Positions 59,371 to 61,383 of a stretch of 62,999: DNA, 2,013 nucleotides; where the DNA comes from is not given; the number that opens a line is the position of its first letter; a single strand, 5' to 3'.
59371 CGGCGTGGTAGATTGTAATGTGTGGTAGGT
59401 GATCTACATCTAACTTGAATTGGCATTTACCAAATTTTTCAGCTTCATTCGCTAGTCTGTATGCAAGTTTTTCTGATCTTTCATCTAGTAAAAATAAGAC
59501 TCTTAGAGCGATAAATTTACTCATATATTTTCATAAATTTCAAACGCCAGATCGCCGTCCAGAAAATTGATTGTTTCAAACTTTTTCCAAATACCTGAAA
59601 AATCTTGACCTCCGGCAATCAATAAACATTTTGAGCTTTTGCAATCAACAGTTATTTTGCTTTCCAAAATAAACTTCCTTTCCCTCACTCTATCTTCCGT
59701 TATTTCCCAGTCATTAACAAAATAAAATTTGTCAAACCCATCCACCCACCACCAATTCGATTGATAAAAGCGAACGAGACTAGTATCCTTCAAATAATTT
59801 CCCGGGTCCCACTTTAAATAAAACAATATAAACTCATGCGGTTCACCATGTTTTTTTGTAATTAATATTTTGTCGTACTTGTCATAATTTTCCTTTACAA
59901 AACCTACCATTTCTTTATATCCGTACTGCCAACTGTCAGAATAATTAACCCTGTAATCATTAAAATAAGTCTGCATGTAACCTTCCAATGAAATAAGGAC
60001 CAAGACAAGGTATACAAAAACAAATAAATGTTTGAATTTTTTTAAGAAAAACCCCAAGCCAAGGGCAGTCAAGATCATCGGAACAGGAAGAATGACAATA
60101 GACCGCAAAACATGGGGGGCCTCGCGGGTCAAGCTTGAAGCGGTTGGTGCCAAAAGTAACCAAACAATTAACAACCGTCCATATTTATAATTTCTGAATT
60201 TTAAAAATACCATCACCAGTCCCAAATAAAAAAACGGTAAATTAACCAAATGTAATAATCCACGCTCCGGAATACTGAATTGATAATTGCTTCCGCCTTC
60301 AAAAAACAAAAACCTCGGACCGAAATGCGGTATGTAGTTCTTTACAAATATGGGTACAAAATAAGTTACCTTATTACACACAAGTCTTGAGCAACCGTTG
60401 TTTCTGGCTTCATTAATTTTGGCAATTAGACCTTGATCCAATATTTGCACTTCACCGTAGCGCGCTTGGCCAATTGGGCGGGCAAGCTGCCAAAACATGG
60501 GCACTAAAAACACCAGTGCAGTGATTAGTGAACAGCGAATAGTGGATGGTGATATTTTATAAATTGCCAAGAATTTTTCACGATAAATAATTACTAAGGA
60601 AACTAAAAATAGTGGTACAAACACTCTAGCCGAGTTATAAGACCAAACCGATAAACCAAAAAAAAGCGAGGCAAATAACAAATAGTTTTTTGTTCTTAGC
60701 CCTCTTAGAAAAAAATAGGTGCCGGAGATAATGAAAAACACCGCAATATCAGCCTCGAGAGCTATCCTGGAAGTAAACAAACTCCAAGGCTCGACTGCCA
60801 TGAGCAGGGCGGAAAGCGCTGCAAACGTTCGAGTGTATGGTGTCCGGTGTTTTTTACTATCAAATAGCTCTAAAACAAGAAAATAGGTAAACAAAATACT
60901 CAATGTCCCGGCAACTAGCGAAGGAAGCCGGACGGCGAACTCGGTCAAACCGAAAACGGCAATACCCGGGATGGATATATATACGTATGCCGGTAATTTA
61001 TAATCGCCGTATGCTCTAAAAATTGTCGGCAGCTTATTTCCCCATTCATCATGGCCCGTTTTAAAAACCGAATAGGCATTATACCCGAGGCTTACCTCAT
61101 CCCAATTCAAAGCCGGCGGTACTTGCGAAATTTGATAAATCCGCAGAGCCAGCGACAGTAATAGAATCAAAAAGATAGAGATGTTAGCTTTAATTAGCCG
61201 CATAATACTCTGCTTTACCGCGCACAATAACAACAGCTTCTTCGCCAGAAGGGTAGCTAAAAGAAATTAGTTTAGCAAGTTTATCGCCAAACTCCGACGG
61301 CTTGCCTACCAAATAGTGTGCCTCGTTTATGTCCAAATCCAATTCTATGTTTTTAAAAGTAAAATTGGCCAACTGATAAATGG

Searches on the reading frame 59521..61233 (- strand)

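Call 25: search_protein_families(library=pfam, proteins=[window:59521-61233:-], max_evalue=0.001)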
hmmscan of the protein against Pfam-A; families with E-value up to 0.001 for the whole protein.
window:59521-61233:- (570 aa): 2 families
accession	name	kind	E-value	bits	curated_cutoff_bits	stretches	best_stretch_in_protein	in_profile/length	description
PF13231.12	PMT_2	-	3.6e-08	34.2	26.1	1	84-243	7-155/160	Dolichyl-phosphate-mannose-protein mannosyltransferase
PF02366.24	PMT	-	4.9e-06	26.7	22.7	1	23-250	3-234/245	Dolichyl-phosphate-mannose-protein mannosyltransferase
